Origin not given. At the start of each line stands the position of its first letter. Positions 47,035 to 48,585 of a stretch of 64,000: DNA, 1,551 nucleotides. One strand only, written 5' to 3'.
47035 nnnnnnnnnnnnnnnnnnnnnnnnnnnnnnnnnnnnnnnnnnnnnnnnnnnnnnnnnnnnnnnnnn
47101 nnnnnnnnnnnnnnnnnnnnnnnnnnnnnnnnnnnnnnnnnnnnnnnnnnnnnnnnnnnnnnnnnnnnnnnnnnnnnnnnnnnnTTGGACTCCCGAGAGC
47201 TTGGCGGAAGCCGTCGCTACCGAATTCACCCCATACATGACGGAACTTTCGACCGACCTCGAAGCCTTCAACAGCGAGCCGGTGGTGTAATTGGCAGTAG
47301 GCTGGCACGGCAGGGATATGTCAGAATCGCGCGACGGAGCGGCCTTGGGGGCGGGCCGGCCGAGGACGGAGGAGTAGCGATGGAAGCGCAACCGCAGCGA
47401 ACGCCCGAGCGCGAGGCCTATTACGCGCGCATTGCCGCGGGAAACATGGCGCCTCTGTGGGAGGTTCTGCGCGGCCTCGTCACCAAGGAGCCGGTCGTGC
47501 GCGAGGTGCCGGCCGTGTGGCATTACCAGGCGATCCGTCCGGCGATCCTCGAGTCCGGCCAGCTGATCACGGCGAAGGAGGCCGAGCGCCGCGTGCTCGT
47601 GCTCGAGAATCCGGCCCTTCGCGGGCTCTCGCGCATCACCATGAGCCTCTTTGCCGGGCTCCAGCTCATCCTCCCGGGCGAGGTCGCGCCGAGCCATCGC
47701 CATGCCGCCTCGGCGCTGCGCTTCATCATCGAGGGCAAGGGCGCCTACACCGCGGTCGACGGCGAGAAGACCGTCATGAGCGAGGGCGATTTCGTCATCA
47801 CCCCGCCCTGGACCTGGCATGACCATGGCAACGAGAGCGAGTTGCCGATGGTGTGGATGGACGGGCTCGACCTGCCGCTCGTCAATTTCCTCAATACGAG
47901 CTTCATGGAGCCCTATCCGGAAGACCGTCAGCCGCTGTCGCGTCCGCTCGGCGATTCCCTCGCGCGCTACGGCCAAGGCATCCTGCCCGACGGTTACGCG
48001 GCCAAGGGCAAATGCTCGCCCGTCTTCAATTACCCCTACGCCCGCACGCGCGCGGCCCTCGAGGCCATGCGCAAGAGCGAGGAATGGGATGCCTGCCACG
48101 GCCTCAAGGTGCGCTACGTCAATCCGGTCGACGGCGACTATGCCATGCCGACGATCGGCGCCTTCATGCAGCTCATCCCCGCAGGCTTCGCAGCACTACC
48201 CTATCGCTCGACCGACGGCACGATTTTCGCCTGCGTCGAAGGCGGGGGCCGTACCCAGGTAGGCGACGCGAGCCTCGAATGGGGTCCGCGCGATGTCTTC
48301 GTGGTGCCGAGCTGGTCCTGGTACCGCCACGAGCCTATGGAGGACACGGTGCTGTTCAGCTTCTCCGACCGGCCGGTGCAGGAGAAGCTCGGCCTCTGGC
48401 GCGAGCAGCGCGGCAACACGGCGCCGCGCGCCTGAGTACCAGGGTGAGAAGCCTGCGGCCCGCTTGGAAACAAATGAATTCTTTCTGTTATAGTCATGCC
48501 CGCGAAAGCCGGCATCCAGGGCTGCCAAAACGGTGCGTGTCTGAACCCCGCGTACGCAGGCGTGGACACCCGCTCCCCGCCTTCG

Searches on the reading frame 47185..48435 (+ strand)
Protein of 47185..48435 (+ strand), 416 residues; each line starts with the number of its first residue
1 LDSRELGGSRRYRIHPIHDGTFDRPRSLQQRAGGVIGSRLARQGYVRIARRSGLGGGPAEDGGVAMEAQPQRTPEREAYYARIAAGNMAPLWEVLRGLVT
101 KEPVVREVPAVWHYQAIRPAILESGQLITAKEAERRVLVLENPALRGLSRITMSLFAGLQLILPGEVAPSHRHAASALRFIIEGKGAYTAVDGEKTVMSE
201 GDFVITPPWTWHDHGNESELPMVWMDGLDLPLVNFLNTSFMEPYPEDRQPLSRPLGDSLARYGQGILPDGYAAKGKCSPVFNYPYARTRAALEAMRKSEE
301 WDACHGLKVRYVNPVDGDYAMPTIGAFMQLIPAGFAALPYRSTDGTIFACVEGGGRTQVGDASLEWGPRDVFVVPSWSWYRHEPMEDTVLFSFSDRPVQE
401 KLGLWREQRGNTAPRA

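Call 11: search_protein_families(library=pfam, proteins=[window:47185-48435:+], max_evalue=0.01)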
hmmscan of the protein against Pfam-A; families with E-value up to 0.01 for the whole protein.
window:47185-48435:+ (416 aa): 4 families
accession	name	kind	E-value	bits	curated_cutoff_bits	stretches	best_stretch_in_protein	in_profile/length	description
PF07883.17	Cupin_2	-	1.9e-26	92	27.2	2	159-226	2-68/70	Cupin domain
PF02311.25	AraC_binding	-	0.00017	21.7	21.1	1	163-221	11-68/135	AraC-like ligand binding domain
PF12973.13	Cupin_7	-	0.00021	21.5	27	1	164-217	42-93/105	ChrR Cupin-like domain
PF05899.18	Cupin_3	-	0.0015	18.6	23.5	0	180-211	30-61/74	EutQ-like cupin domain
